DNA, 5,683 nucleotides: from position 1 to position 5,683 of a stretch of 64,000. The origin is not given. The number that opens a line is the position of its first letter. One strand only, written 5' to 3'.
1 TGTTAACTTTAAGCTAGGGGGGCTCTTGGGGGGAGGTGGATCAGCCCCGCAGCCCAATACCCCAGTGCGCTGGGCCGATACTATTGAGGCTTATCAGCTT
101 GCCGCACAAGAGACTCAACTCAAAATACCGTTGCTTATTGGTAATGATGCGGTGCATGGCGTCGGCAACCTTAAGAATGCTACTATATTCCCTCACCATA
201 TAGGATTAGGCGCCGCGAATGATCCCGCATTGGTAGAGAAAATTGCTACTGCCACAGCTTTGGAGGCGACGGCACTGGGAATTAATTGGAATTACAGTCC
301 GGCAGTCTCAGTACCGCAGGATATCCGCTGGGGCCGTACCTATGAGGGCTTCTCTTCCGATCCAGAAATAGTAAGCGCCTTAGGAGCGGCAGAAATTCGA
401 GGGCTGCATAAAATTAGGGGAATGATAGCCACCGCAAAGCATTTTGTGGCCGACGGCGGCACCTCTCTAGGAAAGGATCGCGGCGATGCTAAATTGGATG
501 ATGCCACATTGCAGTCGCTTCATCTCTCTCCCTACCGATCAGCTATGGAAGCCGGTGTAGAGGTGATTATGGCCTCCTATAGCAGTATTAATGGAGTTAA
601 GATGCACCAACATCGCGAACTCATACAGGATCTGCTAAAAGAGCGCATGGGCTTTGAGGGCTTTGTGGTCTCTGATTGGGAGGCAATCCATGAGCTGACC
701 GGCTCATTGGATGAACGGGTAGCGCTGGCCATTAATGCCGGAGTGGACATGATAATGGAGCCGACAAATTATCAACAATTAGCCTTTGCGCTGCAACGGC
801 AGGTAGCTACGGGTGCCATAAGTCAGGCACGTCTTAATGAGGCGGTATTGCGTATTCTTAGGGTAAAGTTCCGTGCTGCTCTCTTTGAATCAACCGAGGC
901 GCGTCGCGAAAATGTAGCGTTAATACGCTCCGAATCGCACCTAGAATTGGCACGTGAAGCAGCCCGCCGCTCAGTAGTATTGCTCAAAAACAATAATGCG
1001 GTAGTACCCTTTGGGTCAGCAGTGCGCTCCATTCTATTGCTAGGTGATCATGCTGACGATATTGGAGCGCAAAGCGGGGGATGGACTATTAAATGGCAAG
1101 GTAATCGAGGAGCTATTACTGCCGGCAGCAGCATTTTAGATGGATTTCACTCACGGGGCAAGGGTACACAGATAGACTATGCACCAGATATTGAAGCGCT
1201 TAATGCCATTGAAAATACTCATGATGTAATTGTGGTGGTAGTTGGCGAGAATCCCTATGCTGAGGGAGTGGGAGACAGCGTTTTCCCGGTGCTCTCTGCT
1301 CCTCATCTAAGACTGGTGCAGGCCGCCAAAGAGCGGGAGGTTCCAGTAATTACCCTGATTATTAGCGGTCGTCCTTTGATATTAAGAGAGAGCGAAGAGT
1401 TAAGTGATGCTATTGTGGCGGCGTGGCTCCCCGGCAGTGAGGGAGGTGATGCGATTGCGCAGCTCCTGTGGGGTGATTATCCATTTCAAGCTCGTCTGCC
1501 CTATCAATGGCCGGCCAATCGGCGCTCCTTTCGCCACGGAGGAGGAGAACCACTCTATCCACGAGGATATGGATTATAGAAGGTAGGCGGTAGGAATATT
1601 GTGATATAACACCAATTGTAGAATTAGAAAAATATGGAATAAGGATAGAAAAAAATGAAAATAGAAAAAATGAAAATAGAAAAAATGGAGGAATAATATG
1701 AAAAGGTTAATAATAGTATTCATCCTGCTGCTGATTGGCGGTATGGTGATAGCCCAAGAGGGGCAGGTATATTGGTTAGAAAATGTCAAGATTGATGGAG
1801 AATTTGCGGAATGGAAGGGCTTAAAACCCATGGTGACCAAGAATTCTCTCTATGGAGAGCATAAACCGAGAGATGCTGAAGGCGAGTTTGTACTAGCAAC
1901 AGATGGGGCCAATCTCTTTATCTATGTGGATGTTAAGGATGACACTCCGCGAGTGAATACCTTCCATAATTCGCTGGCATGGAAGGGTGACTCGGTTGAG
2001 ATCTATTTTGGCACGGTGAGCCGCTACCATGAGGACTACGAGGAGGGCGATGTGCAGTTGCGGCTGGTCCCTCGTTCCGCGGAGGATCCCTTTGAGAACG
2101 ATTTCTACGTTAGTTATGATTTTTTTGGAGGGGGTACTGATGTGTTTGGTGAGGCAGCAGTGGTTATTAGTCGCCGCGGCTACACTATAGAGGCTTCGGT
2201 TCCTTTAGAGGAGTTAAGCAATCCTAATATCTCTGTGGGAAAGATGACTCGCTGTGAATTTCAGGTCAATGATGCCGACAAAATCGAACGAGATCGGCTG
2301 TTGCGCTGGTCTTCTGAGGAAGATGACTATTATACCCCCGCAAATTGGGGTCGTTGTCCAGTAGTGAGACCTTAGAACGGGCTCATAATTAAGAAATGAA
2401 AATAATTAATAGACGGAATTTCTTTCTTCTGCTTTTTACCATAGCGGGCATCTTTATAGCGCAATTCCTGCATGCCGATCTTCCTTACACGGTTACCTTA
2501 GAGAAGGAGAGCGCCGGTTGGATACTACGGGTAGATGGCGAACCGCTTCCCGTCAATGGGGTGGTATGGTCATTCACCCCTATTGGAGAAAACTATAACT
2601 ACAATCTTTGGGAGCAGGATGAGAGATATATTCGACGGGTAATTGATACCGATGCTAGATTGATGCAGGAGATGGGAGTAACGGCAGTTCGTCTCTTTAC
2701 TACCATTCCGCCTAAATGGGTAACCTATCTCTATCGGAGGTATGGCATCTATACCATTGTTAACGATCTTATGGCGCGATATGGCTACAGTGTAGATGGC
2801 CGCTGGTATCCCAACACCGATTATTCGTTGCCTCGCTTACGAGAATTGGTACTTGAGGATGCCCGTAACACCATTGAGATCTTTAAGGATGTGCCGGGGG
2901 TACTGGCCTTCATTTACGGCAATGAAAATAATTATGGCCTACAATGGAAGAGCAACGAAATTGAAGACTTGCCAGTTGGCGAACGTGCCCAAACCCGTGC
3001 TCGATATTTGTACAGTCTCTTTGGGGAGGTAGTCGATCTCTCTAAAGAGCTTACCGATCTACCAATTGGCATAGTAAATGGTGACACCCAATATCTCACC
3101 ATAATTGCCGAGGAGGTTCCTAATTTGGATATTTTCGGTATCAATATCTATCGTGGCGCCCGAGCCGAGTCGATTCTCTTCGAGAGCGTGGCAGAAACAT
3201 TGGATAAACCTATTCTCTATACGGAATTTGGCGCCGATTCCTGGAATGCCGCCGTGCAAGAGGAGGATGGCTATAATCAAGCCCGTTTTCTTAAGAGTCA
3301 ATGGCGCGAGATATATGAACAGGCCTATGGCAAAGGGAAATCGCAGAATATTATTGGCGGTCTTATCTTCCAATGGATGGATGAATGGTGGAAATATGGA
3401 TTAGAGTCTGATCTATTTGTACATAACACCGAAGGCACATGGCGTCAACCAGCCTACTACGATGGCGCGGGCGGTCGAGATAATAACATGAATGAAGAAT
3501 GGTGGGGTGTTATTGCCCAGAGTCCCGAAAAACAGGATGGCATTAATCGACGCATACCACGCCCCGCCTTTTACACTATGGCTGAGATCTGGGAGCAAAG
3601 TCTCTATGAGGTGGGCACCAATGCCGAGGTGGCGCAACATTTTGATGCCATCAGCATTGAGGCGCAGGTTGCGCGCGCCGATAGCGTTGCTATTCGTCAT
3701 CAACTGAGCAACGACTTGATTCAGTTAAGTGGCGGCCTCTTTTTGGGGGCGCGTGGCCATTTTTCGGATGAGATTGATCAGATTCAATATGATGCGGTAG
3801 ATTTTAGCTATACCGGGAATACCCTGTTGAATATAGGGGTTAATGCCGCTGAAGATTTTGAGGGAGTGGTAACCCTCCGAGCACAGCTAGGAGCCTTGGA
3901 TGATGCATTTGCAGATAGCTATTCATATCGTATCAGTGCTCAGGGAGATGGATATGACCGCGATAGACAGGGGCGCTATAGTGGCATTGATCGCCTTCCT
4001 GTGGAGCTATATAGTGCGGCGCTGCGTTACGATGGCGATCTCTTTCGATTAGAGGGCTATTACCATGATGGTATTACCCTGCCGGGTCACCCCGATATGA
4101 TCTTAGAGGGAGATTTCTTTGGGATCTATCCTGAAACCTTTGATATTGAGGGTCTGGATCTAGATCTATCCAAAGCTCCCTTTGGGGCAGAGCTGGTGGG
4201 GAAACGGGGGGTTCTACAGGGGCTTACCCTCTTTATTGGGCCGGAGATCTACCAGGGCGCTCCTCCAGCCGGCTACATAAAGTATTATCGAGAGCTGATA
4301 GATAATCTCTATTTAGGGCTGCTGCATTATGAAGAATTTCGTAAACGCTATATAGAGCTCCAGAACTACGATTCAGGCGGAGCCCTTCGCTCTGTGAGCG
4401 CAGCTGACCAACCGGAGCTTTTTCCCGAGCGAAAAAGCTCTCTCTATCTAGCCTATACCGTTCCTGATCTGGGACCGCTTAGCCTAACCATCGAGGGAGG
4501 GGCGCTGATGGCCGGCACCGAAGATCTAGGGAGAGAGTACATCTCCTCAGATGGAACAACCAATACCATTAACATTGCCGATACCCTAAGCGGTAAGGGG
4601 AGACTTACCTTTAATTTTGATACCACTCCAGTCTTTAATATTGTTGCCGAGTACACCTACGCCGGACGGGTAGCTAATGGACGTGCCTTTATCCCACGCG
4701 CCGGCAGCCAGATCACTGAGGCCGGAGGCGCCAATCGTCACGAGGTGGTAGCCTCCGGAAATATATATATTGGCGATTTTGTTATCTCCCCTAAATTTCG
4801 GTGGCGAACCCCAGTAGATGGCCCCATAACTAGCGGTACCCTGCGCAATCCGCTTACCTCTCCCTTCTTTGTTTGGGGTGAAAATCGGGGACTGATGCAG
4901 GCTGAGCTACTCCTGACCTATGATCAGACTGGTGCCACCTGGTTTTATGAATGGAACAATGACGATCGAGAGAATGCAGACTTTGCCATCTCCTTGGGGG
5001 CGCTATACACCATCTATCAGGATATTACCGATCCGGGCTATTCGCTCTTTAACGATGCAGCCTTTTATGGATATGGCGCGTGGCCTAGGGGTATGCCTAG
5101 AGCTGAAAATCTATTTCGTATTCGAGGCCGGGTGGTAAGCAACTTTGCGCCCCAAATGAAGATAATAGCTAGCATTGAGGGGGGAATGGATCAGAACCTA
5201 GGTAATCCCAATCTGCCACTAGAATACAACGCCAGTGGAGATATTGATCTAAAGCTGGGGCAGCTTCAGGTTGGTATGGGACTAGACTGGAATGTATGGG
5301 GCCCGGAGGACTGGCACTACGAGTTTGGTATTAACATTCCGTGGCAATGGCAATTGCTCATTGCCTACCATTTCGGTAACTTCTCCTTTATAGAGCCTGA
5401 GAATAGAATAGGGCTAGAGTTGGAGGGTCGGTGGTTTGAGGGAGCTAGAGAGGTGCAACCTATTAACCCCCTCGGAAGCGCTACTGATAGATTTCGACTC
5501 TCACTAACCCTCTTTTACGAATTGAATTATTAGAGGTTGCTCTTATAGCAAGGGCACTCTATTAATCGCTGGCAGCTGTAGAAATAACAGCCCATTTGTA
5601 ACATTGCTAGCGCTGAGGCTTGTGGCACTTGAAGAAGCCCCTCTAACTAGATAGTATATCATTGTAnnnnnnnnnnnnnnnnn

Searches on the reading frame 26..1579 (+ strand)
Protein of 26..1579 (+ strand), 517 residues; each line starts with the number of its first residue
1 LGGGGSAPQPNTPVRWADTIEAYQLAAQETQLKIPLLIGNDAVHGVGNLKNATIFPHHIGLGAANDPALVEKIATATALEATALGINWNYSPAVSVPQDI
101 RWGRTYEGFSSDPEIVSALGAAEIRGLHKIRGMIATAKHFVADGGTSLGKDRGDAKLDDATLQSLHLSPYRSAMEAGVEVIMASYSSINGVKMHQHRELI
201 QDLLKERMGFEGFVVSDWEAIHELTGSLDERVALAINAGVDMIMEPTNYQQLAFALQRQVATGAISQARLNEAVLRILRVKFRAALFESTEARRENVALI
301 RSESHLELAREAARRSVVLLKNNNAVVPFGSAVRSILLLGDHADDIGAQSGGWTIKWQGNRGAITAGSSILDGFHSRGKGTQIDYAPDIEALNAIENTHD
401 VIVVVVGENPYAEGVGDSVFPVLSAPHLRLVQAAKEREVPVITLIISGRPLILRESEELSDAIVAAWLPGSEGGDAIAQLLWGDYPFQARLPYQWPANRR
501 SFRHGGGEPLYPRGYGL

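Call 70: search_protein_families(library=pfam, proteins=[window:26-1579:+], max_evalue=0.001)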
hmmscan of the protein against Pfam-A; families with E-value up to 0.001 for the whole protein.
window:26-1579:+ (517 aa): 2 families
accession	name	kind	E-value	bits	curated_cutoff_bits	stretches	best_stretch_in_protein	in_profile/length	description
PF00933.27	Glyco_hydro_3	-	5.3e-72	243.4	27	1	14-280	43-316/316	Glycosyl hydrolase family 3 N terminal domain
PF01915.27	Glyco_hydro_3_C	-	3.2e-34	119.1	31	1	317-517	1-198/200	Glycosyl hydrolase family 3 C-terminal domain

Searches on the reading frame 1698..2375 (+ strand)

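Call 70: search_protein_families(library=pfam, proteins=[window:1698-2375:+], max_evalue=0.001)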
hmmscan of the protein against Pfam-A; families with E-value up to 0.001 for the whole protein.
window:1698-2375:+ (225 aa): 1 family
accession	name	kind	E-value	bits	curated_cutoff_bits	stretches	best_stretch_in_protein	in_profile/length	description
PF06452.16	CBM9_1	-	1.5e-19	71.1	23.4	1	32-220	1-180/185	Carbohydrate family 9 binding domain-like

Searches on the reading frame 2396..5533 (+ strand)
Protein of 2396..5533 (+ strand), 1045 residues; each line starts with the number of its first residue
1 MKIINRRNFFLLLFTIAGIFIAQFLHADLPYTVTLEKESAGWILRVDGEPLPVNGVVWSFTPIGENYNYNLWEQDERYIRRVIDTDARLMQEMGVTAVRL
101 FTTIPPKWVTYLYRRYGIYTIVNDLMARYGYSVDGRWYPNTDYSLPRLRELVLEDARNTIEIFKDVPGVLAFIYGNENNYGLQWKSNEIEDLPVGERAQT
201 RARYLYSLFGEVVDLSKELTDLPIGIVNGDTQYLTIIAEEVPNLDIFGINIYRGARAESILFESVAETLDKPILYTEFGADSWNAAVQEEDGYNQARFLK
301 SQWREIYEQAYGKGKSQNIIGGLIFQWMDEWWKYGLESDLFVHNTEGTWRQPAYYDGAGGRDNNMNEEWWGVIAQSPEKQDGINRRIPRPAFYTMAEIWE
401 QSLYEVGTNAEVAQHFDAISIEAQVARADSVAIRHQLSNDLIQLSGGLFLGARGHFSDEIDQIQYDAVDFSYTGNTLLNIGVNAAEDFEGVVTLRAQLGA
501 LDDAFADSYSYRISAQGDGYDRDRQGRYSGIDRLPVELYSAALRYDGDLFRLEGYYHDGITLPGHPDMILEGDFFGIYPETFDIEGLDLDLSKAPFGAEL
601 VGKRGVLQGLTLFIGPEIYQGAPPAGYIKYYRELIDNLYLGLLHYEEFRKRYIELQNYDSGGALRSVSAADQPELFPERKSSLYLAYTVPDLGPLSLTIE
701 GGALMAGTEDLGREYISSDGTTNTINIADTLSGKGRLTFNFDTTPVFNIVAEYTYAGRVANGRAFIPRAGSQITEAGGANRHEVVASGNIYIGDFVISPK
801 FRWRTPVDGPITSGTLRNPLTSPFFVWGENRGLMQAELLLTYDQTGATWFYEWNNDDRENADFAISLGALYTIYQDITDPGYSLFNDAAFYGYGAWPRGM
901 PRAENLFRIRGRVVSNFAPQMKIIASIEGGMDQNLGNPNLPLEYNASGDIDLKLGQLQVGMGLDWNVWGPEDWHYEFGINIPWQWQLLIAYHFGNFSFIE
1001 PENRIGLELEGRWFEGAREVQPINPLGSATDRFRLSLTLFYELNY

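Call 70: search_protein_families(library=pfam, proteins=[window:2396-5533:+], max_evalue=0.001)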
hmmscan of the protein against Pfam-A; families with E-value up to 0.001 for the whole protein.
window:2396-5533:+ (1045 aa): 1 family
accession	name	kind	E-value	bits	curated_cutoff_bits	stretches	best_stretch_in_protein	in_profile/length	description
PF03198.20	Glyco_hydro_72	-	0.00036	20.4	25.9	0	83-336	56-289/314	Glucanosyltransferase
